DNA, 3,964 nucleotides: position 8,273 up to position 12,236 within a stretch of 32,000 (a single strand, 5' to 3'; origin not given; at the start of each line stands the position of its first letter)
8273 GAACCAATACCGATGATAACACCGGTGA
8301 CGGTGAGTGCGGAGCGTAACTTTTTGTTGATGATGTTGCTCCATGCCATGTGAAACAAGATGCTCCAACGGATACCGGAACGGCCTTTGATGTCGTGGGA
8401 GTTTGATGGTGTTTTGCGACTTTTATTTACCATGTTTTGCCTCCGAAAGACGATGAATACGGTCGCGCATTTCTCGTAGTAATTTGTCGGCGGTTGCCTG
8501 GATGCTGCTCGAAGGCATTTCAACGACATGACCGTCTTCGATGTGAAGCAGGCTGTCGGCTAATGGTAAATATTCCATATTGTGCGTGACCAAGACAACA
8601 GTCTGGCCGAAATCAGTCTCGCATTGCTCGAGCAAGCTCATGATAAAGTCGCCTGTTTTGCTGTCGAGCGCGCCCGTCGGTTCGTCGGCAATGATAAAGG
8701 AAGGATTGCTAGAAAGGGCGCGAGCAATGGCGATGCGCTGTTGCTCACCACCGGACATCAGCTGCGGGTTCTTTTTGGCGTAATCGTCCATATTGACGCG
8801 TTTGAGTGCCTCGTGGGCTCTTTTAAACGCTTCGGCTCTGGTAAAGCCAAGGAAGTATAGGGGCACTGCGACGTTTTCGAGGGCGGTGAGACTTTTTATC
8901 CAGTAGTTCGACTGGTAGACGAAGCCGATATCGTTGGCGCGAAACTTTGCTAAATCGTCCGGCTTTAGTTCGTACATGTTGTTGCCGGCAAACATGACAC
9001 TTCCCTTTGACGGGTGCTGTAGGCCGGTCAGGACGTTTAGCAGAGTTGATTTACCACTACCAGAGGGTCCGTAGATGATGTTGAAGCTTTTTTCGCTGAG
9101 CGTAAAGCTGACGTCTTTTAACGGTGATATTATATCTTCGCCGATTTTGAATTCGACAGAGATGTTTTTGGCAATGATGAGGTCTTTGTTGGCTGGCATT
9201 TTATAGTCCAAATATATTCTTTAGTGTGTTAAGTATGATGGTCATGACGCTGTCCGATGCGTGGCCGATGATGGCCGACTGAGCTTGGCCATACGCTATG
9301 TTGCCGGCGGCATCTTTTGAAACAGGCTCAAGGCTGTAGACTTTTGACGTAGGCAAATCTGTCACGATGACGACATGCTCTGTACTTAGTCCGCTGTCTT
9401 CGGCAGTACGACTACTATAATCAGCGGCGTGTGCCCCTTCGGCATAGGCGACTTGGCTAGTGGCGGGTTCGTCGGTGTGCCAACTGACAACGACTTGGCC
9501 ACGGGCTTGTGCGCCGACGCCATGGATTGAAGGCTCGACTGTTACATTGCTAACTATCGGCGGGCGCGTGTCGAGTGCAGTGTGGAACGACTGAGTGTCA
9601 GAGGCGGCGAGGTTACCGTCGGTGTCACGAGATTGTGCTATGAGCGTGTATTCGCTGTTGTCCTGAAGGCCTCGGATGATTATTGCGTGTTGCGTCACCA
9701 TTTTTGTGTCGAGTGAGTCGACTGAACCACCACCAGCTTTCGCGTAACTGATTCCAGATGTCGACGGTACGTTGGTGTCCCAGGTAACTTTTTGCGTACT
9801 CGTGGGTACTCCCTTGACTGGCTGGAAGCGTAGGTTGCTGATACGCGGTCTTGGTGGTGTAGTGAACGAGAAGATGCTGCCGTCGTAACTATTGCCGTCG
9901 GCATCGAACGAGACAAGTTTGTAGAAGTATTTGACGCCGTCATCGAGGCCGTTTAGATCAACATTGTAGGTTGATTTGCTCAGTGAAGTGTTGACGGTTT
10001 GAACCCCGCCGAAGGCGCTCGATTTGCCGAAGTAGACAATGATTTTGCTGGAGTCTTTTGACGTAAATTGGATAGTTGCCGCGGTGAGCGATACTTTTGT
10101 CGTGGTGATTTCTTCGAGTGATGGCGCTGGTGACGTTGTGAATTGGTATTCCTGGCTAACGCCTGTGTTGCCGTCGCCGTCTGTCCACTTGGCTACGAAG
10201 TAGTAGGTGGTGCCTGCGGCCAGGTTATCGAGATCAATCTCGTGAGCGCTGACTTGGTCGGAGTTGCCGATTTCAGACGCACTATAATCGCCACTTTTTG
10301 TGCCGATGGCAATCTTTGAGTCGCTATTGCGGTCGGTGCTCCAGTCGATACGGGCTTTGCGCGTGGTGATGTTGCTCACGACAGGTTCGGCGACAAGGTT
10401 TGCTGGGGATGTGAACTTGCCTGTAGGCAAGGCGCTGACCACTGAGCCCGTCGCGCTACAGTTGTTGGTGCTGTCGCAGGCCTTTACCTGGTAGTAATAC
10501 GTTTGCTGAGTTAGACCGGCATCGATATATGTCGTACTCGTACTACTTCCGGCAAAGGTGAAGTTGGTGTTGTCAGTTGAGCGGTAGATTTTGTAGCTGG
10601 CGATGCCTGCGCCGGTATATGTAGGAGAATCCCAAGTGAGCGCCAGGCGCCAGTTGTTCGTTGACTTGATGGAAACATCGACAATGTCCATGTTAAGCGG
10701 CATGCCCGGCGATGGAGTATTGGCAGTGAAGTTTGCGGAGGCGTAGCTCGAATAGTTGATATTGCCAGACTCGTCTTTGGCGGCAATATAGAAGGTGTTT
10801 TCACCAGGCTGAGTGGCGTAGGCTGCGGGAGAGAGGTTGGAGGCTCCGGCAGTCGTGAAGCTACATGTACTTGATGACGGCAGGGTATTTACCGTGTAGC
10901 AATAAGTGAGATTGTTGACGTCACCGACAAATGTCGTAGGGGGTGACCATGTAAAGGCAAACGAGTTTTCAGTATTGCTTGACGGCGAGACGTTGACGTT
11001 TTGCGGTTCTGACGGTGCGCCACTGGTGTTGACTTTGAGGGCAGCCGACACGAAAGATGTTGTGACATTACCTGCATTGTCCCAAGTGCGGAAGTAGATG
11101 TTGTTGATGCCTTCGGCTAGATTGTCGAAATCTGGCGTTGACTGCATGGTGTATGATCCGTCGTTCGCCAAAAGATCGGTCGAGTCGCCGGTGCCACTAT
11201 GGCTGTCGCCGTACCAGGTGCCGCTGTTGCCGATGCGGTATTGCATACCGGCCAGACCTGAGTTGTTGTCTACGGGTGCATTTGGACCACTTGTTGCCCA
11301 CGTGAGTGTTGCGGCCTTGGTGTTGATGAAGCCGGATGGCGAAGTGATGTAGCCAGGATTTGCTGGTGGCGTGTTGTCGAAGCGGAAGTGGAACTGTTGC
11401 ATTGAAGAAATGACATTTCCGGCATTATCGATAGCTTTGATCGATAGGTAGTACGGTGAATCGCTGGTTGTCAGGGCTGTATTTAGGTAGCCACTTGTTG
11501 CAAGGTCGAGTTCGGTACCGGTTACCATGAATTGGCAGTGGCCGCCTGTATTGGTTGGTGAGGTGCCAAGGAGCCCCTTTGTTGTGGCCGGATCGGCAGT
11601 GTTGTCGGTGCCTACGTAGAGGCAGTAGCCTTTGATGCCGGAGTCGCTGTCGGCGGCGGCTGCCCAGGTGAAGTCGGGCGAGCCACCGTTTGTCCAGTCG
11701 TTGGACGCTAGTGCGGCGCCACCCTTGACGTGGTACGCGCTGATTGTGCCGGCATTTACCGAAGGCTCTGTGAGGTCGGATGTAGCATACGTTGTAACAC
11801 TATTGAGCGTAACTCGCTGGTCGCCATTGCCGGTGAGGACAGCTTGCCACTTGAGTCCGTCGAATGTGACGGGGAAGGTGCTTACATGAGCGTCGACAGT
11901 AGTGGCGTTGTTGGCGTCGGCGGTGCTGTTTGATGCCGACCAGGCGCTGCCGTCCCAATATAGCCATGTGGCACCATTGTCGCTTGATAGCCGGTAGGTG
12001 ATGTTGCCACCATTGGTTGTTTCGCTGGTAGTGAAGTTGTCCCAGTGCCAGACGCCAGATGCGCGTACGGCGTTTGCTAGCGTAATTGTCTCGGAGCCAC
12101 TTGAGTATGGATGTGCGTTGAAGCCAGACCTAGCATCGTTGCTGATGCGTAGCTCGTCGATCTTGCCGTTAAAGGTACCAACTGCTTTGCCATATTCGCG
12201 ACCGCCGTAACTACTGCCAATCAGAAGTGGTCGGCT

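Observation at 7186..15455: Giant surface protein translationally coupled to a MacB/FtsEX-type ABC pair: candidate mechanotransmission surface system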

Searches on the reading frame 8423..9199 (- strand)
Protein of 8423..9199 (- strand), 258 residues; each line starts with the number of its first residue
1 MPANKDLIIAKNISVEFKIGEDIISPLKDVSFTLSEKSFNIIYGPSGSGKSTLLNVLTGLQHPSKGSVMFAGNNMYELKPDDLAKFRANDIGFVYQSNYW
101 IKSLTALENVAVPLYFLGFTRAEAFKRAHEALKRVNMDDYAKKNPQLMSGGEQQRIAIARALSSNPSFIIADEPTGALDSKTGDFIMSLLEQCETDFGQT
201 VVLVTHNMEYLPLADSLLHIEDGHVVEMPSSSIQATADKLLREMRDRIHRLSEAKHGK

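Call 6: search_protein_families(library=pfam, proteins=[window:8423-9199:-], max_evalue=0.01)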
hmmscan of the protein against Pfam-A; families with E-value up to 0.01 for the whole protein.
window:8423-9199:- (258 aa): 11 families
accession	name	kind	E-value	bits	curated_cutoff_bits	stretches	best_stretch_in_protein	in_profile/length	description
PF00005.33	ABC_tran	-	1.2e-32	113.8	25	1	27-175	1-136/137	ABC transporter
PF13166.12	AAA_13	-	8.5e-10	38.4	36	1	37-134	16-104/713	AAA domain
PF13304.12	AAA_21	-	1.2e-08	35.8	27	1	39-61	1-23/304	AAA domain, putative AbiEii toxin, Type IV TA system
PF02463.25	SMC_N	-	3.3e-07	30.4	40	0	36-56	23-43/220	RecF/RecN/SMC N terminal domain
PF13476.12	AAA_23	-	6.7e-05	24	27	1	28-58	11-40/201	AAA domain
PF13555.12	AAA_29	-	0.0002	21.5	27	1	31-62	16-47/61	P-loop containing region of AAA domain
PF03193.22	RsgA_GTPase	-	0.00036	20.8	30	1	28-61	98-130/174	RsgA GTPase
PF13401.12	AAA_22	-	0.0023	18.7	27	1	36-63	4-31/130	AAA domain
PF01637.24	ATPase_2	-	0.0023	18.2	33.2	1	36-70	19-53/225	ATPase domain predominantly from Archaea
PF13604.12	AAA_30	-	0.0065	16.7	27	0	33-69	14-50/191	AAA domain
PF13514.12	AAA_27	-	0.0074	16.3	22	0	29-60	16-49/206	AAA domain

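Call 7: search_protein_families(library=ncbifam, proteins=[window:8423-9199:-], max_evalue=0.01)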
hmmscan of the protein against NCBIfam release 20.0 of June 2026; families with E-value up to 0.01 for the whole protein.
window:8423-9199:- (258 aa): 193 families (the best 25 are shown)
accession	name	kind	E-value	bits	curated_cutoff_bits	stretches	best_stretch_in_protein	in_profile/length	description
TIGR02211.1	LolD_lipo_ex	equivalog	7.9e-59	198.8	307.75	1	8-226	2-220/221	lipoprotein-releasing ABC transporter ATP-binding protein LolD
NF007826.0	PRK10535.1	equivalog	7e-55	186.5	966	1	8-239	5-235/648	macrolide ABC transporter ATP-binding protein/permease MacB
NF008639.0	PRK11629.1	equivalog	4.6e-53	180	360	1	4-225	3-224/234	lipoprotein-releasing ABC transporter ATP-binding protein LolD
TIGR02673.1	FtsE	equivalog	1.2e-52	178.7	264.85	1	12-211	6-200/214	cell division ATP-binding protein FtsE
NF007879.0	PRK10584.1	equivalog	1.7e-48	165.3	336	1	8-227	7-226/228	putative ABC transporter ATP-binding protein YbbA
TIGR03608.1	L_ocin_972_ABC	subfamily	2.3e-48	164.4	254.85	1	26-218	13-204/206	putative bacteriocin export ABC transporter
TIGR02982.1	heterocyst_DevA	subfamily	1e-47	162.6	295.8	1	11-225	5-219/220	ABC exporter ATP-binding subunit, DevA family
NF038007.1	ABC_ATP_DarD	equivalog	1.8e-46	158.4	375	1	27-224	21-217/218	darobactin export ABC transporter ATP-binding protein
TIGR04521.1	ECF_ATPase_2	equivalog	2.8e-43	148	330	1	10-232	3-230/279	energy-coupling factor transporter ATPase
TIGR02315.1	ABC_phnC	equivalog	5.9e-43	147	266.1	1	12-228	6-227/243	phosphonate ABC transporter ATP-binding protein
TIGR04520.1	ECF_ATPase_1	equivalog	1e-42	146.4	315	1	15-232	6-221/269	energy-coupling factor transporter ATPase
TIGR01186.1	proV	subfamily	2.1e-42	145.5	326.6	1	27-242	9-227/363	betaine/proline/choline family ABC transporter ATP-binding protein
TIGR03265.1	PhnT2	equivalog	1.5e-41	142.8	457.7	1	24-228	17-216/353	putative 2-aminoethylphosphonate ABC transporter ATP-binding protein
TIGR01187.1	potA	subfamily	2.4e-40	138.6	355.6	1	42-229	1-183/325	polyamine ABC transporter ATP-binding protein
TIGR02314.1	ABC_MetN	equivalog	5.7e-40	137.4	499.7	1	9-230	3-224/343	methionine ABC transporter ATP-binding protein MetN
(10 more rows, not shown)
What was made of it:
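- On Type VII (MacB/FtsX/LolCE-fold) ABC systems: The best NCBIfam matches are LolD (199 bits), the MacB NBD and FtsE (call 7).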

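Call 96: search_protein_families(library=padloc, proteins=[window:8423-9199:-], max_evalue=0.001)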
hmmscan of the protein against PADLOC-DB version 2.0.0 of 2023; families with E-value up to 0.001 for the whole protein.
window:8423-9199:- (258 aa): 15 families
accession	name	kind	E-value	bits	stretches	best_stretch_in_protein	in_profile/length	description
PDLC04135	mad3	-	2.7e-30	104.2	2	129-227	243-346/374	mads_3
PDLC04140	mad8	-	6.1e-12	43.7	1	19-211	6-237/314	mads_8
PDLC02980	AriA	-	3.7e-09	35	1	39-62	1-24/304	-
PDLC04889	PDC-S06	-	9.3e-08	29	0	128-221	398-494/693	-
PDLC02914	ATPase-Toprim_I-B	-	1.8e-07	28.8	0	137-221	176-260/443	-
PDLC04894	PDC-S06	-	1.3e-06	25.2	1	37-134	28-126/740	-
PDLC02335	AbiLi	-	2e-06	25.1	1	40-211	79-241/326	AbiLi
PDLC04892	PDC-S06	-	1.3e-05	21.8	0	146-227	612-691/843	-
PDLC03859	LmuB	-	7.4e-05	20.1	1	30-55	17-42/611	-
PDLC04891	PDC-S06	-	7.4e-05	19.3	0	29-57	92-120/858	-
PDLC03865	LmuB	-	0.00011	18.5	0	32-54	24-48/1007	-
PDLC04164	AriA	-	0.0002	19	0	28-61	18-51/253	-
PDLC04887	PDC-S06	-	0.00056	16.6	0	36-62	33-59/790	-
PDLC04886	PDC-S06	-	0.00084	16.2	0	29-64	18-52/727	-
PDLC03863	LmuB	-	0.00094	16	0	33-57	23-44/610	-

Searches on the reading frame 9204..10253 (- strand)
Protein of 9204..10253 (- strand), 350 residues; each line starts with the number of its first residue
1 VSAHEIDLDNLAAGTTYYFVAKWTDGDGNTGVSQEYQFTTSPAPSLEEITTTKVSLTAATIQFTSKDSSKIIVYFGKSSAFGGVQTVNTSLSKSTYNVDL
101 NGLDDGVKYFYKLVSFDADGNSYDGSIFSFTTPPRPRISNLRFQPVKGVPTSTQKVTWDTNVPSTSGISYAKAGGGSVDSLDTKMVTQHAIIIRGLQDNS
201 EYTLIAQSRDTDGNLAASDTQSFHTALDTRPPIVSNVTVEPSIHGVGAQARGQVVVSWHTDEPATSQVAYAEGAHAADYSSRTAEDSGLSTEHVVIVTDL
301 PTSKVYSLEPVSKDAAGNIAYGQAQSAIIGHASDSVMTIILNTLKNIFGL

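Call 40: find_related_loci(query=A1, collection=metagenome_contigs, flank=10000)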
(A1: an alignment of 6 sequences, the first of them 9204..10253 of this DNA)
Query A1 (350 aa) in metagenome_contigs; peptide patterns used: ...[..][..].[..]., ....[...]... (x = any residue, [..] = any of these).
362 stretches matched a pattern; 259 encode a relative of the query (tblastn E <= 1e-3); the best 80 are kept; 80 distinct loci.
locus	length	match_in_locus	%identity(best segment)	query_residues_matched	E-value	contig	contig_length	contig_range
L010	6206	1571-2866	69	1-350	9e-172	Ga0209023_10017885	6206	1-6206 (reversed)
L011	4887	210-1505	69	1-350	3e-173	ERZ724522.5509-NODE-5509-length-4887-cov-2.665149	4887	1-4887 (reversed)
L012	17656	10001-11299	69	1-350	8e-168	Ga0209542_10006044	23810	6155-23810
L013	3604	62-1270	67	1-350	2e-171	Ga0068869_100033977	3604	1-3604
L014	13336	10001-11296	68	2-350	8e-164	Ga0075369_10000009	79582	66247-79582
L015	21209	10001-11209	68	1-350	2e-163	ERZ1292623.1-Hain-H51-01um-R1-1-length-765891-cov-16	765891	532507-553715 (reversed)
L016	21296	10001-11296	67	1-350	2e-163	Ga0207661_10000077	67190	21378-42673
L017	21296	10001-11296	67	1-350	2e-163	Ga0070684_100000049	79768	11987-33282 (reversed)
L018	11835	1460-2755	66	1-350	8e-161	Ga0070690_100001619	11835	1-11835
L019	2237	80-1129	66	1-350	7e-171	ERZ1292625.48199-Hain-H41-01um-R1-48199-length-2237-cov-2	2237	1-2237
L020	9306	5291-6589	64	2-350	5e-155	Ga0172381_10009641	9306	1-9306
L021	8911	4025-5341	62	2-350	4e-153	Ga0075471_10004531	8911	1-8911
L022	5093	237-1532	62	2-350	8e-155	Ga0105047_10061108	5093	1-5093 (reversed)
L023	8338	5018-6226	62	1-350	6e-153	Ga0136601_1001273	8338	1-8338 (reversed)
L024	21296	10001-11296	63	4-350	7e-153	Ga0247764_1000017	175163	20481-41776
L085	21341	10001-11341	45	1-350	6e-92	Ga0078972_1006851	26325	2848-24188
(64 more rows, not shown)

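Call 47: find_homologous_proteins(query=L085:7097-11359:+, max_evalue=1e-10)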
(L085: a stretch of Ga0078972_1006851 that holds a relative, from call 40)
Query L085:7097-11359:+ (1421 aa): 75 proteins with E <= 1e-10 among 8000 candidates.
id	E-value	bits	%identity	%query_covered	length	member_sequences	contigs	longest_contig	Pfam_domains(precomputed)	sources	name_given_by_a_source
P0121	0.0e+0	3145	100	100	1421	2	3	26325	PF16655.13,PF25059.2,PF23376.2,PF25077.2,PF10102.15,PF00041.28,PF16656.12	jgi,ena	-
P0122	0.0e+0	2072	69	99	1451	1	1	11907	PF16655.13,PF25059.2,PF23376.2,PF13385.14,PF25077.2,PF10102.15,PF00041.28,PF16656.12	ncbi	-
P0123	0.0e+0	2012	84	73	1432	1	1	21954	PF16655.13,PF25059.2,PF23376.2,PF13385.14,PF10102.15,PF00041.28,PF16656.12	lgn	-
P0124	0.0e+0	1885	64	99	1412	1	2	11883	PF10102.15,PF00041.28,PF16656.12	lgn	-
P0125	0.0e+0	1759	85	66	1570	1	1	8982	PF16655.13,PF25059.2,PF23376.2,PF25077.2,PF00041.28,PF16656.12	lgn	-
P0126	0.0e+0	1756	85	66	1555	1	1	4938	PF16655.13,PF23376.2,PF00041.28,PF16656.12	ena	-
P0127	0.0e+0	1755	86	66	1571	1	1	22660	PF25059.2,PF23376.2,PF00041.28,PF16656.12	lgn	-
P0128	0.0e+0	1671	82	65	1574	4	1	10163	PF16655.13,PF25059.2,PF23376.2,PF00041.28,PF16656.12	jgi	-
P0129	0.0e+0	1598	65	77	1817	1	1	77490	PF07953.21,PF13385.14,PF02973.23,PF10102.15,PF00041.28,PF16656.12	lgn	-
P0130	0.0e+0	1514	63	72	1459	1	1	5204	PF25059.2,PF23376.2,PF10102.15,PF00041.28,PF16656.12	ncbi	-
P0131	0.0e+0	1458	70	66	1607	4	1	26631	PF16655.13,PF25059.2,PF23376.2,PF00041.28,PF16656.12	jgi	jgi:formylglycine-generating enzyme required for sulfatase activity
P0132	0.0e+0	1453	54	99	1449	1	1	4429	PF25059.2,PF23376.2,PF13385.14,PF10102.15,PF00041.28,PF16656.12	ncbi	-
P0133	0.0e+0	1376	59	71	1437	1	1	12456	PF16655.13,PF25059.2,PF23376.2,PF25788.3,PF10102.15,PF00041.28,PF16656.12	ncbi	-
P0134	0.0e+0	1373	52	99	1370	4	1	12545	PF16655.13,PF25059.2,PF23376.2,PF25788.3,PF10102.15,PF00041.28,PF16656.12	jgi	-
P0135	0.0e+0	1327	58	72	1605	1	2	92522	PF25059.2,PF23376.2,PF10102.15,PF00041.28,PF16656.12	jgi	jgi:hypothetical protein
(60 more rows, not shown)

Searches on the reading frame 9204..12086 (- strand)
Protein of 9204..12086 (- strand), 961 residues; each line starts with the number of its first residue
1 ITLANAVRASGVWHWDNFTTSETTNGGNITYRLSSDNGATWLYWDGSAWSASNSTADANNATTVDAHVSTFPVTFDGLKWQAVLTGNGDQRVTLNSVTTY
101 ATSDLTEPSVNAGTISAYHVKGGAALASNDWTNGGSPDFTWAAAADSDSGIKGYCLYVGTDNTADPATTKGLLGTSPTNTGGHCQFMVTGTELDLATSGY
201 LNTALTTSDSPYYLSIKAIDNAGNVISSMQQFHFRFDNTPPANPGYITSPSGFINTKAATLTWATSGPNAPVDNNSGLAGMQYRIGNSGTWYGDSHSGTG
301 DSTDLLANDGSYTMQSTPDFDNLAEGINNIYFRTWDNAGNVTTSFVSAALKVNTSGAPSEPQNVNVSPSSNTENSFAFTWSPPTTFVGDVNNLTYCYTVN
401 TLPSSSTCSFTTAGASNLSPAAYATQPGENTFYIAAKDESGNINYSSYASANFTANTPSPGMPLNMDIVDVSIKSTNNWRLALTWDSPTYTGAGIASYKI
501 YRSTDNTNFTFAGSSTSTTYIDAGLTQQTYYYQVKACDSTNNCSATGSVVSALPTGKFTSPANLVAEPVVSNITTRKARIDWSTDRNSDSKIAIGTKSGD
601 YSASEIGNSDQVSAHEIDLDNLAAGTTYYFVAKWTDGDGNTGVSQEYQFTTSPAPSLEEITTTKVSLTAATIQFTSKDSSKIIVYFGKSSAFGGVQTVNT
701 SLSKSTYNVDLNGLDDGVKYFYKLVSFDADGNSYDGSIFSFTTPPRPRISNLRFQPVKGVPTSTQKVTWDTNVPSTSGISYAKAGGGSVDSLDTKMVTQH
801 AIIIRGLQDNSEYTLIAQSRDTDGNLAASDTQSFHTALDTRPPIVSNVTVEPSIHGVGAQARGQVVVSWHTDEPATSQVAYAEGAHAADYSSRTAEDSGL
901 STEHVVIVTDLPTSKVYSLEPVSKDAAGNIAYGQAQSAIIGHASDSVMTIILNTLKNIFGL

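Call 70: predict_structure(alignment_id=A3)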
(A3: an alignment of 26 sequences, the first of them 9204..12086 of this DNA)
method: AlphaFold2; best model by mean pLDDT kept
length: 961 residues; sequences in the alignment: 26
mean_pLDDT: 84.3   pTM: 0.40
mean pLDDT of the five models: 84.3, 84.0, 82.3, 80.0, 78.5
residues with pLDDT >= 90: 410; 70-90: 439; 50-70: 77; < 50: 35
segments of 3 or more residues with pLDDT < 50: 1-5, 460-468, 946-961
pLDDT, mean of each block of 10 residues (from residue 1): 55 89 90 91 94 93 94 88 89 90 90 93 89 88 91 95 94 92 92 93 90 96 92 92 93 85 92 89 92 89 89 93 89 91 91 74 88 82 76 86 80 85 74 85 82 73 48 56 65 63 83 78 72 72 64 63 88 91 87 89 74 88 90 82 91 90 91 93 93 89 92 90 92 90 89 80 84 92 84 91 83 90 88 80 84 74 85 87 80 83 87 86 86 84 51 41 36
secondary structure, 60 per line:
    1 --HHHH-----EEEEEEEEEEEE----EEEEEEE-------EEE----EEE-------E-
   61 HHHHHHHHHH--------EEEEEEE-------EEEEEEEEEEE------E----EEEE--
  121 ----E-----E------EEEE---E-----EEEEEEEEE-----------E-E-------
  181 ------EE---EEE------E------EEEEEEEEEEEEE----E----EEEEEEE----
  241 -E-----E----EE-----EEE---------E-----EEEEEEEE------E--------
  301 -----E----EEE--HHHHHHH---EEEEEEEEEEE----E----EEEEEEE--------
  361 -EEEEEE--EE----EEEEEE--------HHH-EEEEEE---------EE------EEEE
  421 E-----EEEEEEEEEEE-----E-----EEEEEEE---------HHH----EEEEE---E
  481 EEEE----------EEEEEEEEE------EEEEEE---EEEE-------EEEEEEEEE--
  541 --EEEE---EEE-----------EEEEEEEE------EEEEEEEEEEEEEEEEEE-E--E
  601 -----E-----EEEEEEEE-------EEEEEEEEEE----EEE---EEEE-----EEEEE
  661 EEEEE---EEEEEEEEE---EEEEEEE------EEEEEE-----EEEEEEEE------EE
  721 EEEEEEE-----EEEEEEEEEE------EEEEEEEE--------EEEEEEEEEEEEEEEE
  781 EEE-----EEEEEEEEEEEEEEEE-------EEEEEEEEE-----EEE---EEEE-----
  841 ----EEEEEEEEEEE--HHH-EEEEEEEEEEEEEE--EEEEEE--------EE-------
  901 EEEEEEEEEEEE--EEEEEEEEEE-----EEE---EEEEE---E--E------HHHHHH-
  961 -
elements in order (helices of 4 or more, strands of 3 or more residues): H3-6 E12-23 E28-34 E42-44 E49-51 H61-70 E79-85 E93-103 E115-118 E138-141 E151-159 E192-194 E208-220 E230-236 E260-262 E278-285 E311-313 H316-322 E326-336 E346-352 E362-367 E376-381 E394-399 E417-421 E427-437 E449-455 E472-476 E480-484 E495-503 E510-515 E519-522 E530-538 E543-546 E550-552 E564-571 E578-595 E612-619 E627-636 E641-643 E647-650 E656-665 E669-677 E681-687 E694-699 E705-712 E719-727 E733-742 E749-756 E765-783 E789-804 E812-820 E826-828 E832-835 E845-855 E862-875 E878-883 E901-912 E915-924 E930-932 E936-940 H954-959
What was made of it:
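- Extreme conservation without an intramolecular role implies an external partner (call 70).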

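Call 74: fold_search(model_id=the predicted structure, library=pdb)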
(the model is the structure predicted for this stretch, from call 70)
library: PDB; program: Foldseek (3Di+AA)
matches with E <= 10: 1903; with E <= 0.001: 486
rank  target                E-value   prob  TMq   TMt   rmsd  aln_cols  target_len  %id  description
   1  8g4l_am               3.2e-20  1.00  0.14  0.13  97.1      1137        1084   12  Cryo-EM structure of the human cardiac myosin filament (released 2023-11-01)
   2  9ba4_A                9.8e-18  1.00  0.13  0.13  47.1      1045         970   11  Full-length cross-linked Contactin 2 (CNTN2) (released 2024-07-17)
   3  8v2b_B                2.6e-17  1.00  0.13  0.19  31.2       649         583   13  Cryo-EM structure of mouse type II OSM receptor complex: model for full extracellular assembly (released 2024-11-20)
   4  9fly_A                4.4e-17  1.00  0.20  0.22  87.9       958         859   13  CryoEM structure of the base (4151-5009) in the grappling hook protein A (GhpA) in the bacterium Aureispira sp. CCB-QB (released 2024-10-16)
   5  8qy5_A                1.2e-16  1.00  0.13  0.20  31.3       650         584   13  Structure of interleukin 6. (released 2024-02-21)
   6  8v29_B                1.7e-16  1.00  0.12  0.17  32.6       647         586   13  Cryo-EM structure of human type I OSM receptor complex: model for full extracellular assembly (released 2024-11-20)
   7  8qy6_A                3.8e-16  1.00  0.13  0.20  31.5       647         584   13  Structure of interleukin 6 (gp130 P496L mutant). (released 2024-02-21)
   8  8qy4_C                7.6e-16  1.00  0.13  0.19  31.8       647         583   14  Structure of interleukin 11 (gp130 P496L mutant). (released 2024-02-21)
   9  8d82_A                1.7e-15  1.00  0.13  0.18  31.2       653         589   14  Cryo-EM structure of human IL-6 signaling complex in detergent: model containing full extracellular domains (released 2023-03-29)
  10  8ayh_B                7.2e-15  1.00  0.12  0.12  45.9      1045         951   10  Structure of Complement C5 in Complex with small molecule inhibitor and CVF (released 2022-12-21)
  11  9bfs_A                8.6e-15  1.00  0.10  0.07  42.3      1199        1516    9  Cryo-EM structure of Sevenless extracellular domain (dimer, pH 6.6) (released 2025-01-29)
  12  3pvm_B                9.9e-15  1.00  0.14  0.12  49.6      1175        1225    9  Structure of Complement C5 in Complex with CVF (released 2011-01-19)
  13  7q5z                  1.0e-14  1.00  0.14  0.11  54.4       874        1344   10  Cryo-EM structure of native human A2ML1 (released 2022-04-20)
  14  3l5h_A                1.2e-14  1.00  0.13  0.19  33.1       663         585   13  Crystal structure of the full ectodomain of human gp130: New insights into the molecular assembly of receptor complexe (released 2010-05-19)
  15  7q1y_A                1.2e-14  1.00  0.12  0.09  42.5       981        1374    9  X-ray structure of human A2ML1 (released 2022-04-20)
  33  5i5k_A                4.1e-13  1.00  0.13  0.09  53.0       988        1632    9  Structure of complement C5 in complex with eculizumab (released 2016-03-16)
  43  5i5k_B                2.1e-12  1.00  0.13  0.09  53.4       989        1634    9  Structure of complement C5 in complex with eculizumab (released 2016-03-16)
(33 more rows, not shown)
